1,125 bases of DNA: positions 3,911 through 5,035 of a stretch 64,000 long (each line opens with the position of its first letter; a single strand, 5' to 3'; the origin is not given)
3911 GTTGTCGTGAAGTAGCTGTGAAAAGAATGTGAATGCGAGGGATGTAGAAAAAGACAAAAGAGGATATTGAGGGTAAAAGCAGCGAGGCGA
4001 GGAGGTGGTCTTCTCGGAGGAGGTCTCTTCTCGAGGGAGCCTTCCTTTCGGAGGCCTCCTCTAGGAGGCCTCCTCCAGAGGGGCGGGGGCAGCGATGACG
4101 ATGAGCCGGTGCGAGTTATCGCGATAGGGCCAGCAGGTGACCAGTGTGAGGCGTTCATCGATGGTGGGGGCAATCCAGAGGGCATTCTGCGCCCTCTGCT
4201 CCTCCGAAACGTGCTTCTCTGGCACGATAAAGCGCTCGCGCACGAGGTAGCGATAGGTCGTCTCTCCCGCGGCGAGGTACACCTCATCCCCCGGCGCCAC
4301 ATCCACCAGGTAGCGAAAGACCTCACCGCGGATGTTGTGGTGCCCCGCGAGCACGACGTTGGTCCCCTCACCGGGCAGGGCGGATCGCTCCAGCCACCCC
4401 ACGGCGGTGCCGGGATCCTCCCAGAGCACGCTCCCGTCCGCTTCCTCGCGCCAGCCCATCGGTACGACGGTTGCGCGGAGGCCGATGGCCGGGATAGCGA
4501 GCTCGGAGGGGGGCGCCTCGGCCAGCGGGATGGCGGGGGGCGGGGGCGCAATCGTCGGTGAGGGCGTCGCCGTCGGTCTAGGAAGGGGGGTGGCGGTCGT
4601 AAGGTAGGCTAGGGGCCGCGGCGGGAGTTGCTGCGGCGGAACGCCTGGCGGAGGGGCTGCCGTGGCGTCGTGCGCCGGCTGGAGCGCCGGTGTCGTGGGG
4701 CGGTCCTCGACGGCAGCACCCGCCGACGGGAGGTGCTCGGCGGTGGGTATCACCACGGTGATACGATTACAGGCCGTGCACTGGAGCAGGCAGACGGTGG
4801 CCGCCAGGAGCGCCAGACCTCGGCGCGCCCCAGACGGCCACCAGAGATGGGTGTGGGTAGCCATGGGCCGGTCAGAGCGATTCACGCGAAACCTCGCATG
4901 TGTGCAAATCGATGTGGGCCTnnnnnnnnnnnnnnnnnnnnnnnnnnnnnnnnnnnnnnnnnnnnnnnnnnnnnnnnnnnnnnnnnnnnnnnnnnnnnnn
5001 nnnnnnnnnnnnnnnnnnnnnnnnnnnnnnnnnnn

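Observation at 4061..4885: Sortase gene is the terminal gene of the flagellin late operon (fliC-fliS-fliD-flaG-srt)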

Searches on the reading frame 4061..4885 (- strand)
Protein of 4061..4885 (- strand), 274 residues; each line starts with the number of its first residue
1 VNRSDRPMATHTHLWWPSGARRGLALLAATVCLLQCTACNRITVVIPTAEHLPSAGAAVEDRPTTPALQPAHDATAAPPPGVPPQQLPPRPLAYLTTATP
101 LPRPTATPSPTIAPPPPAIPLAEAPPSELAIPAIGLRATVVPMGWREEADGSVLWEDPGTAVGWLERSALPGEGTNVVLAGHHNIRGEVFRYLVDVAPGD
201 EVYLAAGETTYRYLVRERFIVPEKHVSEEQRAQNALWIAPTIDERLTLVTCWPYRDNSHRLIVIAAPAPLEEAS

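Call 3: search_protein_families(library=pfam, proteins=[window:4061-4885:-], max_evalue=0.01)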
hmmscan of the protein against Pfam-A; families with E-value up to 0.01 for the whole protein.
window:4061-4885:- (274 aa): 1 family
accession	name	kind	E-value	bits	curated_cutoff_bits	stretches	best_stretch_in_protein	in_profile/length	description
PF04203.18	Sortase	-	8.2e-26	90.6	26.6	1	129-267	1-124/125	Sortase domain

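Call 4: search_protein_families(library=ncbifam, proteins=[window:4061-4885:-], max_evalue=0.01)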
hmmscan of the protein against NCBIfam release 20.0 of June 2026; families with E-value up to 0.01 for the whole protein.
window:4061-4885:- (274 aa): 7 families
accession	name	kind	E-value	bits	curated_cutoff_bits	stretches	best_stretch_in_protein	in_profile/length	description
NF033747.1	class_E_sortase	subfamily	6.5e-15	55.5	160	1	122-265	67-203/211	class E sortase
NF033745.1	class_C_sortase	subfamily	2e-14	53.9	160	1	161-265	119-218/220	class C sortase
TIGR01076.1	sortase_fam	subfamily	5.7e-13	48.8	39.35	1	157-264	22-124/136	sortase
NF058671.1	sortase_SrtD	exception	1.7e-12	47.4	140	1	160-255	89-172/187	class D sortase, LPxTATN-specific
NF033748.1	class_F_sortase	subfamily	1.1e-11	44.7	166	1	119-251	4-133/155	class F sortase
NF033746.1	class_D_sortase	subfamily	1.4e-11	44.4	165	1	161-265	36-131/135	class D sortase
TIGR03784.1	marine_sortase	equivalog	5.9e-09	35.8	158.25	1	162-256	78-161/174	class GN sortase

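Call 9: find_related_loci(query=window:4061-4885:-, collection=genome_contigs, flank=10000)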
Query window:4061-4885:- (274 aa) in genome_contigs; peptide patterns used: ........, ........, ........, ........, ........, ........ (x = any residue, [..] = any of these).
221 stretches matched a pattern; 12 encode a relative of the query (tblastn E <= 1e-3); 12 distinct loci.
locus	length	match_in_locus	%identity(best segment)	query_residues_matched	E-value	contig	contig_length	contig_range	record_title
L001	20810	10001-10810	64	1-271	5e-106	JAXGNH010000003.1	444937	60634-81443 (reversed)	MAG: Anaerolineae bacterium isolate AnMBR.bin251 bin251_3, whole genome shotgun sequence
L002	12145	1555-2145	52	82-268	6e-52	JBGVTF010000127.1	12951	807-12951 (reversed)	MAG: Anaerolineae bacterium isolate S_237_B7 k127_25989, whole genome shotgun sequence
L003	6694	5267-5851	50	82-268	2e-50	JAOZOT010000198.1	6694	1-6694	MAG: Anaerolineae bacterium isolate GMC4.maxbin2.235_sub GMC4_20388_length_6694_cov_23.042326, whole genome shotgun sequ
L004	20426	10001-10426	61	129-267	8e-49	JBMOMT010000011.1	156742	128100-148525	MAG: Chloroflexota bacterium isolate Betzabe_MAG057 MAG057_11, whole genome shotgun sequence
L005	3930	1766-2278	48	100-267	8e-48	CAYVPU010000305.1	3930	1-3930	MAG TPA_asm: uncultured Anaerolineae bacterium isolate binchicken_co97_394 genome assembly, contig: NODE_77459_length_39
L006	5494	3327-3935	49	78-273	4e-47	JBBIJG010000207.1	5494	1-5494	MAG: Caldilineae bacterium isolate BR1F70218_bin_157 NODE_4021_length_5494_cov_3.437213, whole genome shotgun sequence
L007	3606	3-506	49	96-268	2e-46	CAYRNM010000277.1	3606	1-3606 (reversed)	MAG TPA_asm: uncultured Anaerolineae bacterium isolate SRP098346_co1_12 genome assembly, contig: NODE_41934_length_3606_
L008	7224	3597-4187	46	82-268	2e-46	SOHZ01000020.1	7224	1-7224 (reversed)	MAG: Anaerolineales bacterium isolate E26_bin7 NODE_511_length_7224_cov_15.265030, whole genome shotgun sequence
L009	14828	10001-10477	47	112-268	9e-41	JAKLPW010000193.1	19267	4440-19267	MAG: Anaerolineae bacterium isolate bin N2.130 k141_216874, whole genome shotgun sequence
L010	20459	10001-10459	44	113-259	3e-31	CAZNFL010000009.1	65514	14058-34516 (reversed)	MAG TPA_asm: uncultured Anaerolineaceae bacterium isolate SRP136066_co1_263 genome assembly, contig: NODE_263_length_655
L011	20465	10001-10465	31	110-258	4e-10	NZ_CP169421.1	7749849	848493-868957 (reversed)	Streptomyces sp. JL2001 chromosome, complete genome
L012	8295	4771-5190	30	126-265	3e-9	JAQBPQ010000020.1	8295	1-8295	MAG: Cohnella sp. isolate RYN_351 scaffold_1771877, whole genome shotgun sequence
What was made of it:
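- In call 9, JAXGNH01 gave only one locus with motifs shared by both types.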

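Call 10: find_homologous_proteins(query=window:4061-4885:-)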
Query window:4061-4885:- (274 aa): 945 proteins with E <= 0.001 among 7811 candidates; the best 120 are listed.
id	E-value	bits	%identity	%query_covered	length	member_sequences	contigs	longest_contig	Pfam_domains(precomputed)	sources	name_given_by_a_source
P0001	1.6e-178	610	100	100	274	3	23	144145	PF04203.19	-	-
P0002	1.6e-99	351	61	99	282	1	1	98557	PF04203.19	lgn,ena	-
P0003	4.8e-97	343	65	92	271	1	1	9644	PF04203.19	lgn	-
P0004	6.1e-97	343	66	91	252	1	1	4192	PF04203.19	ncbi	-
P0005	2.2e-93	331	62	95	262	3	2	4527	PF04203.19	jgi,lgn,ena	-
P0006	1.6e-92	328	66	87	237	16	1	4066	PF04203.19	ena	-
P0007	9.5e-91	322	63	91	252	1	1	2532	PF04203.19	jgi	jgi:sortase A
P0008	3.6e-90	321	63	91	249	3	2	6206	PF04203.19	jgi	jgi:sortase A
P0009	1.8e-88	315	62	90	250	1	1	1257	PF04203.19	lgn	-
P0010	3.5e-78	281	100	46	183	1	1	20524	PF04203.19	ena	-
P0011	2.0e-73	266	73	55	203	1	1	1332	PF04203.19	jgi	-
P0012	9.0e-69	250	74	50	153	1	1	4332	PF04203.19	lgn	-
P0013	4.7e-62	228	61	64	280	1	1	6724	PF04203.19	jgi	-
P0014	7.4e-62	228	47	88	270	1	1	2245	PF04203.19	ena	-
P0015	8.3e-61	224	66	55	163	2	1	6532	PF04203.19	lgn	-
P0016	1.3e-60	224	58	68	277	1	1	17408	PF04203.19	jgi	-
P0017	7.1e-60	221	58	67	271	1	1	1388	PF04203.19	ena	-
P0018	5.8e-59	218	62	59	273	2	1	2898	PF04203.19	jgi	-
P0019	2.3e-58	216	63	59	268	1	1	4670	PF04203.19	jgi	-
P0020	1.7e-57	213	49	93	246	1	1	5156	PF04203.19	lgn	-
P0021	8.1e-57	211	58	51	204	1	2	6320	PF04203.19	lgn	-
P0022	6.8e-56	208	47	89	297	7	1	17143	PF04203.19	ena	-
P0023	2.6e-54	203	59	59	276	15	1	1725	PF04203.19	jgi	jgi:sortase A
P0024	9.7e-54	201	55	65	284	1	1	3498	PF04203.19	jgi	jgi:sortase A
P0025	1.8e-53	200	59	51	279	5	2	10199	PF04203.19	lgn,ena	-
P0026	2.4e-53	200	61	53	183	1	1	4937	PF04203.19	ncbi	-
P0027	3.7e-53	199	57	53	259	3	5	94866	PF04203.19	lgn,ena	-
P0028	3.8e-53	199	47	93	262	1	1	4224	PF04203.19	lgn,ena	-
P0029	4.4e-53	199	55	60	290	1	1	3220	PF04203.19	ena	-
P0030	5.0e-53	199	56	51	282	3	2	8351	PF04203.19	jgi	jgi:LPXTG-site transpeptidase (sortase) family protein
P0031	5.0e-53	199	54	57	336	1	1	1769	PF04203.19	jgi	jgi:sortase A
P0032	5.1e-53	199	59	54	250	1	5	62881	PF04203.19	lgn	-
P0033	5.9e-53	198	58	55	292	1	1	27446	PF04203.19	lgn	-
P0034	7.2e-53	198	58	50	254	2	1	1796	PF04203.19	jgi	-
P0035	1.8e-52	197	59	54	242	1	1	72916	PF04203.19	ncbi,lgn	-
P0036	2.6e-52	196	54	65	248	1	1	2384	PF04203.19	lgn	-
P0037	2.6e-52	196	59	54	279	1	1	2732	PF04203.19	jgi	-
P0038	2.8e-52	196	61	55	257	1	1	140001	PF04203.19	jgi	-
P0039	2.8e-52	196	45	89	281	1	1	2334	PF04203.19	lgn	-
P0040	3.8e-52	196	61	51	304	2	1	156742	PF04203.19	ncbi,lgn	ncbi:MAG: sortase [Chloroflexota bacterium]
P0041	5.8e-52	195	52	72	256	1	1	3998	PF04203.19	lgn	-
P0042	1.7e-51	194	54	67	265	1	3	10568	PF04203.19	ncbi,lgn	-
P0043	2.3e-51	193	58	53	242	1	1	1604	PF04203.19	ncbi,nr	ncbi:MAG: sortase, partial [Chloroflexota bacterium]|nr:sortase [Chloroflexota bacterium]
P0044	2.8e-51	193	48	79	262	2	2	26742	PF04203.19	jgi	jgi:sortase A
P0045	2.8e-51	193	57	60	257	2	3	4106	PF04203.19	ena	-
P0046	3.6e-51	193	56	58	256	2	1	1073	PF04203.19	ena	-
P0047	4.7e-51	192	58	51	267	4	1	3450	PF04203.19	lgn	-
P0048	5.6e-51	192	56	61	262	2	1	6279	PF04203.19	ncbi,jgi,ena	-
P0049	6.5e-51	192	54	53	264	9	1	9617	PF04203.19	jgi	jgi:sortase A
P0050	7.8e-51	192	58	53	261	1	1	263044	PF04203.19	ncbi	-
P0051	1.2e-50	191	53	53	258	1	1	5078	PF04203.19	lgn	-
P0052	1.4e-50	191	51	70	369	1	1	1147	PF01476.27,PF23473.2,PF04203.19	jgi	-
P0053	1.5e-50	191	58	62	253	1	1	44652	PF04203.19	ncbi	ncbi:MAG: sortase [Anaerolineae bacterium]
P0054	1.9e-50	190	53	68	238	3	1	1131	PF01476.27,PF04203.19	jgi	jgi:sortase A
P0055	4.3e-50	189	53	55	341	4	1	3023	PF04203.19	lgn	-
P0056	6.5e-50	188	53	61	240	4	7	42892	PF04203.19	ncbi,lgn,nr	ncbi:MAG TPA: sortase [Chloroflexi bacterium]|nr:sortase [Chloroflexota bacterium]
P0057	9.9e-50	188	55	57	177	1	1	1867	PF04203.19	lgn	-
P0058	1.1e-49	188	54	60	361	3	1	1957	PF01476.27,PF04203.19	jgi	-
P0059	1.3e-49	188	51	68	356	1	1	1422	PF01476.27,PF04203.19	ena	-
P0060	1.3e-49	188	54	53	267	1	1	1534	PF04203.19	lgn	-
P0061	1.7e-49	187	58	52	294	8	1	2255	PF04203.19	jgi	jgi:LPXTG-site transpeptidase (sortase) family protein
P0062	2.5e-49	187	58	55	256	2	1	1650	PF04203.19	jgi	jgi:LPXTG-site transpeptidase (sortase) family protein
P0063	2.6e-49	186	57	51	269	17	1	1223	PF04203.19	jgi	-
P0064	2.7e-49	186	50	68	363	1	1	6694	PF01476.27,PF23473.2,PF04203.19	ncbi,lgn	-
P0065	2.8e-49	186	60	52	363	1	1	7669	PF01476.27,PF04203.19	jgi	jgi:sortase A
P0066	2.8e-49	186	43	86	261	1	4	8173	PF04203.19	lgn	-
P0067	3.1e-49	186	57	53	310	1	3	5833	PF04203.19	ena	-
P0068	3.2e-49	186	46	81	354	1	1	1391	PF01476.27,PF04203.19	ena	-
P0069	3.3e-49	186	56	59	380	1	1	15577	PF01476.27,PF04203.19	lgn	-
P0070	3.5e-49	186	52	63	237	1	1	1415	PF04203.19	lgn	-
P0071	3.9e-49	186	57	52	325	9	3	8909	PF04203.19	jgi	jgi:sortase A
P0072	4.1e-49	186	55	51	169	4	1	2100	PF04203.19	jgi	jgi:sortase A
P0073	4.5e-49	186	54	53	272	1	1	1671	PF04203.19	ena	-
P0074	5.1e-49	186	54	60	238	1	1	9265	PF04203.19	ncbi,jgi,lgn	-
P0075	5.5e-49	185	59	49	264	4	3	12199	PF04203.19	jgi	-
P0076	6.1e-49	185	54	53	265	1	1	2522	PF04203.19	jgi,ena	jgi:LPXTG-site transpeptidase (sortase) family protein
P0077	6.5e-49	185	47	63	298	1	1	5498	PF04203.19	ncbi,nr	ncbi:MAG: hypothetical protein B6I34_10140 [Anaerolineaceae bacterium 4572_32.1]|nr:MAG: hypothetica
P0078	6.7e-49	185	52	66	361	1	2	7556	PF01476.27,PF23473.2,PF04203.19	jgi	jgi:sortase A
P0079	7.0e-49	185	47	63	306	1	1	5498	PF04203.19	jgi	-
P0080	7.9e-49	185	52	68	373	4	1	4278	PF01476.27,PF04203.19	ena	-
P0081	1.1e-48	184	52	64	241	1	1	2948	PF04203.19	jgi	jgi:LPXTG-site transpeptidase (sortase) family protein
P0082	1.1e-48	184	53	55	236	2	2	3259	PF04203.19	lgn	-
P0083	1.4e-48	184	52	69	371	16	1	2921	PF01476.27,PF04203.19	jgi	jgi:sortase A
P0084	1.6e-48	184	55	56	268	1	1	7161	PF04203.19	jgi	-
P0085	1.6e-48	184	54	52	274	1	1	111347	PF04203.19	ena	-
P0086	1.6e-48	184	56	53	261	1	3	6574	PF04203.19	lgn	-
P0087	1.6e-48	184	53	55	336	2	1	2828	PF04203.19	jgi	jgi:LPXTG-site transpeptidase (sortase) family protein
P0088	1.7e-48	184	51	69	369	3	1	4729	PF01476.27,PF04203.19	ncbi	ncbi:MAG: sortase [Anaerolineae bacterium]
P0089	1.7e-48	184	45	89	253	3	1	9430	PF04203.19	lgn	-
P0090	2.0e-48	184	54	55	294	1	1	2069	PF04203.19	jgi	jgi:sortase A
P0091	2.3e-48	183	46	81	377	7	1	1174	PF01476.27,PF23473.2,PF04203.19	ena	-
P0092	2.4e-48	183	56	56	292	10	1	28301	PF04203.19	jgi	-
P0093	2.5e-48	183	53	56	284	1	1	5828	PF04203.19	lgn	-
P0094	2.7e-48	183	53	53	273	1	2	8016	PF04203.19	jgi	jgi:sortase A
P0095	3.7e-48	183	51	68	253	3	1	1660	PF04203.19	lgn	-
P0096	4.0e-48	183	56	53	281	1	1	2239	PF04203.19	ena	-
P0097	4.0e-48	183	51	69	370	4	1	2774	PF01476.27,PF04203.19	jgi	jgi:sortase A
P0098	4.3e-48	183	53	62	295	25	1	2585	PF04203.19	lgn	-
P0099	4.7e-48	182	53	60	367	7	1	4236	PF01476.27,PF04203.19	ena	-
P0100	5.4e-48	182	53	53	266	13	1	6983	PF04203.19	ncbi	-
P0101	5.7e-48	182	59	53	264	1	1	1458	PF04203.19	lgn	-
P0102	5.9e-48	182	53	54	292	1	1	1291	PF04203.19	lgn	-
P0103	6.8e-48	182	52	66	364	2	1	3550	PF01476.27,PF04203.19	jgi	jgi:sortase A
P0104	6.9e-48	182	51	69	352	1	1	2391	PF01476.27,PF04203.19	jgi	jgi:sortase A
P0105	7.5e-48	182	55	55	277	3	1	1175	PF04203.19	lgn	-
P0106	1.1e-47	181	56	62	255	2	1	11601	PF04203.19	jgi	-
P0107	1.1e-47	181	49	68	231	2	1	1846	PF01476.27,PF04203.19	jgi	jgi:sortase A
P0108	1.3e-47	181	53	53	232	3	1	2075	PF04203.19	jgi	jgi:sortase A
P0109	1.4e-47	181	53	53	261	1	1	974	PF04203.19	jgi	jgi:sortase A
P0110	1.4e-47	181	57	51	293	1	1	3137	PF04203.19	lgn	-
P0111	1.6e-47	181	43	86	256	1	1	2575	PF01476.27,PF04203.19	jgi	jgi:sortase A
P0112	1.6e-47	181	50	69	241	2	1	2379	PF01476.27,PF04203.19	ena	-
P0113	1.7e-47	181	58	53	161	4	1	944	PF04203.19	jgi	jgi:sortase A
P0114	1.8e-47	180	53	57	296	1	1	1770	PF04203.19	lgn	-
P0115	2.0e-47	180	50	55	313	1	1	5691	PF04203.19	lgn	-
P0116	2.2e-47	180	51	61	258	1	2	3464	PF04203.19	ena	-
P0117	2.2e-47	180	56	53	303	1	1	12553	PF04203.19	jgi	jgi:sortase A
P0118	2.4e-47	180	55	51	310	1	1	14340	PF01476.27,PF23473.2,PF04203.19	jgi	jgi:sortase A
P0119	2.5e-47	180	55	53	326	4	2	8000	PF04203.19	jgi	jgi:LPXTG-site transpeptidase (sortase) family protein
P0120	2.6e-47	180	56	53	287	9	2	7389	PF04203.19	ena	-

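Call 14: find_encoding_contigs(protein=P0002, flank=10000, max_places=3)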
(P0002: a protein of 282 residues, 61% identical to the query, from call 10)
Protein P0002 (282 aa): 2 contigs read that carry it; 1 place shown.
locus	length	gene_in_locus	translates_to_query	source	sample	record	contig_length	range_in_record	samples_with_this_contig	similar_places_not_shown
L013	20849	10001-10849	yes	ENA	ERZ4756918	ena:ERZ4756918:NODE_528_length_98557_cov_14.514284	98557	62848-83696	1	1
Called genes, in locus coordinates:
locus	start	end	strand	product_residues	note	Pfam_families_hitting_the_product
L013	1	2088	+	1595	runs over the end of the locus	PF13414:TPR_11 (weak), PF13424:TPR_12, PF13432:TPR_16, PF13692:Glyco_trans_1_4, PF00534:Glycos_transf_1, PF13524:Glyco_trans_1_2, PF00534:Glycos_transf_1, PF13692:Glyco_trans_1_4, +13 more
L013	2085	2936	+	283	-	PF04055:Radical_SAM (weak), PF13186:SPASM (weak)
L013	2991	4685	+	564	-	PF00535:Glycos_transf_2, PF13176:TPR_7 (faint), PF13371:TPR_9 (faint), PF00515:TPR_1, PF07719:TPR_2 (weak), PF23914:TPR_CcmH_CycH (weak), PF13432:TPR_16 (weak), PF14559:TPR_19, +7 more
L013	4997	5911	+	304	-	PF00669:Flagellin_N, PF00700:Flagellin_C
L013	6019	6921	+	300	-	PF00669:Flagellin_N, PF00700:Flagellin_C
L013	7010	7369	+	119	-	PF02561:FliS (faint)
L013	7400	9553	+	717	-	PF02465:FliD_N, PF07196:Flagellin_IN (weak), PF07195:FliD_C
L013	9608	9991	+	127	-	PF03646:FlaG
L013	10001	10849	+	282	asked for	PF04203:Sortase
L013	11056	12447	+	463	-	-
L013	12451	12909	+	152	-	PF00460:Flg_bb_rod, PF06429:Flg_bbr_C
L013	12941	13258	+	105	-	PF02049:FliE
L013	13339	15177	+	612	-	PF01514:YscJ_FliF, PF08345:YscJ_FliF_C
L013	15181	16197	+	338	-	PF03448:MgtE_N (faint), PF14842:FliG_N, PF14841:FliG_M, PF14842:FliG_N (weak), PF01706:FliG_C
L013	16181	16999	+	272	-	PF06635:T3SS_SCTL (weak), PF02108:FliH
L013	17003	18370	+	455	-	PF02874:ATP-synt_ab_N, PF00006:ATP-synt_ab, PF18269:T3SS_ATPase_C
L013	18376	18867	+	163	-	PF02050:FliJ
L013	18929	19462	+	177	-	PF01464:SLT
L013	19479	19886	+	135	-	-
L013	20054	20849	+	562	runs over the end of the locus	PF02120:Flg_hook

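Call 15: find_encoding_contigs(protein=P0003, flank=10000, max_places=3)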
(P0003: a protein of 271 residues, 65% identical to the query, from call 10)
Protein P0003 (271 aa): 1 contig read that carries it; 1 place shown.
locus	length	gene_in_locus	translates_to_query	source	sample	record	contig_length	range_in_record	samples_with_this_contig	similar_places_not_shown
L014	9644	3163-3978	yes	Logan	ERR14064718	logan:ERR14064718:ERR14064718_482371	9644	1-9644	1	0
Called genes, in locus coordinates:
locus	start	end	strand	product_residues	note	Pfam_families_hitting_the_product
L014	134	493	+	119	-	PF02561:FliS (faint)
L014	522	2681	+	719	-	PF02465:FliD_N, PF07196:Flagellin_IN (faint), PF07195:FliD_C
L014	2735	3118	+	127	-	PF03646:FlaG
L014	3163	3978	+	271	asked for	PF04203:Sortase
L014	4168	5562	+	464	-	-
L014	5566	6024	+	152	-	PF00460:Flg_bb_rod, PF06429:Flg_bbr_C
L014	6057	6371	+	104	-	PF02049:FliE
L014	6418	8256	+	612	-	PF01514:YscJ_FliF, PF08345:YscJ_FliF_C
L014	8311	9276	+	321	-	PF03448:MgtE_N (faint), PF14842:FliG_N, PF14841:FliG_M, PF14842:FliG_N (weak), PF01706:FliG_C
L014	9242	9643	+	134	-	?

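Call 34: search_solved_structures(query=window:4061-4885:-, max_evalue=0.01, show_alignments=2)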
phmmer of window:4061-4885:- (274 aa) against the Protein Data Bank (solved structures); distinct sequences matched with E-value up to 0.01: 35.
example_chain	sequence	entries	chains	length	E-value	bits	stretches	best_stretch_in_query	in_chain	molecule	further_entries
5k9a_A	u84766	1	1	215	1.8e-07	34.4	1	162-267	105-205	Putative fimbrial associated sortase-like protein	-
6bwe_A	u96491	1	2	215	1.8e-07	34.4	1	162-267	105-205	Putative fimbrial associated sortase-like protein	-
8gr6_A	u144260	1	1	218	9.2e-07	32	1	160-270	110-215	Sortase-like protein, putative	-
5go6_A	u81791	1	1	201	2.9e-06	30.4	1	102-265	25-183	Putative secreted protein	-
4d70_A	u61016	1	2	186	3.1e-06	30.3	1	160-224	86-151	SORTASE FAMILY PROTEIN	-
2xwg_A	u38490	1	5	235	1e-05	28.6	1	161-271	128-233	SORTASE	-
5go5_A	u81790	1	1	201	1e-05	28.6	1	102-265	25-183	sortase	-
4g1j_A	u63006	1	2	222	1.2e-05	28.3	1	160-270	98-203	Sortase family protein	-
3rbi_A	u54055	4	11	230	1.4e-05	28.2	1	160-270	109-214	Sortase family protein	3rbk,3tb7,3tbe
9m4u_B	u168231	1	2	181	1.8e-05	27.8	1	120-265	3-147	Peptidase C60, sortase A and B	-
8guu_A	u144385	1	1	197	1.9e-05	27.7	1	160-269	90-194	Sortase-like protein, putative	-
9m5i_B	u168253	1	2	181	2.1e-05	27.6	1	120-265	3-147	Peptidase C60, sortase A and B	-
7cg9_A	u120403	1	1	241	2.3e-05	27.5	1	171-270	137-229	Class C sortase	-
9m5j_B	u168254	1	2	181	2.3e-05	27.5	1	120-265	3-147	Peptidase C60, sortase A and B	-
24rr_A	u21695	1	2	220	2.9e-05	27.1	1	165-266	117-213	Ebp pilus assembly class C sortase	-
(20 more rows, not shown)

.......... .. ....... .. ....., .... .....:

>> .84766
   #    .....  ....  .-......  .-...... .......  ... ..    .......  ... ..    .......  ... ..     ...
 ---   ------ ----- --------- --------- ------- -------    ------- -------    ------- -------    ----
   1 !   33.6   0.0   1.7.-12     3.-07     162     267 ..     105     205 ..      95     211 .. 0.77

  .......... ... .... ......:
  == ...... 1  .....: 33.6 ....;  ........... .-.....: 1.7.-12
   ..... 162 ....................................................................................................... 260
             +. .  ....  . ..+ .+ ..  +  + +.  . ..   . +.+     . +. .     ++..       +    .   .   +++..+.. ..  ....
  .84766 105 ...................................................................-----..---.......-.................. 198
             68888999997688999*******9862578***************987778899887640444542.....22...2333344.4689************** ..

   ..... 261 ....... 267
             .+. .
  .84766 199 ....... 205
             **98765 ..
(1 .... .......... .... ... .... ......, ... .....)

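Call 60: find_encoding_contigs(protein=P0035, flank=10000, max_places=1)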
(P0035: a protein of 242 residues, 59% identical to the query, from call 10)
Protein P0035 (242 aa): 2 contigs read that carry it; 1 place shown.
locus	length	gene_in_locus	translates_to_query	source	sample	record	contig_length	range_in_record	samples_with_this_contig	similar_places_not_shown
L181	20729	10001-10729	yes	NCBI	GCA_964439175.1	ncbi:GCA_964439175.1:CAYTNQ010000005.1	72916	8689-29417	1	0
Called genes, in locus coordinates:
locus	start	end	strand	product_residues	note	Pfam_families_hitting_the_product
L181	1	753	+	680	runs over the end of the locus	PF01627:Hpt, PF07194:P2 (faint), PF02895:H-kinase_dim, PF02518:HATPase_c, PF01584:CheW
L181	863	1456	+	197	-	-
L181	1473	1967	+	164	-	PF03975:CheD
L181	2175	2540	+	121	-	PF00072:Response_reg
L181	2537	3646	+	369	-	PF00072:Response_reg, PF01339:CheB_methylest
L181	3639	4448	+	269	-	PF08242:Methyltransf_12 (faint), PF01739:CheR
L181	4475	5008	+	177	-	PF13690:CheX, PF04509:CheC (weak)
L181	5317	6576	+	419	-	PF00669:Flagellin_N, PF00700:Flagellin_C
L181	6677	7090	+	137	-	PF02561:FliS (weak)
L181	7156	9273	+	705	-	PF02465:FliD_N, PF07195:FliD_C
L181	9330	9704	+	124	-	PF03646:FlaG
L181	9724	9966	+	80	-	-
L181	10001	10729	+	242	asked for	PF04203:Sortase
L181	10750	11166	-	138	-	-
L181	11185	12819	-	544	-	PF17128:DUF5107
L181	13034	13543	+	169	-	-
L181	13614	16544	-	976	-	-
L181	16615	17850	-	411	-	PF00460:Flg_bb_rod, PF22692:LlgE_F_G_D1 (weak), PF07559:FlgE_D2, PF06429:Flg_bbr_C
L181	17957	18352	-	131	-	PF12611:Flagellar_put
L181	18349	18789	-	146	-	PF03963:FlgD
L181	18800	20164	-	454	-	PF02120:Flg_hook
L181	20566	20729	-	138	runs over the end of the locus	PF00460:Flg_bb_rod (faint)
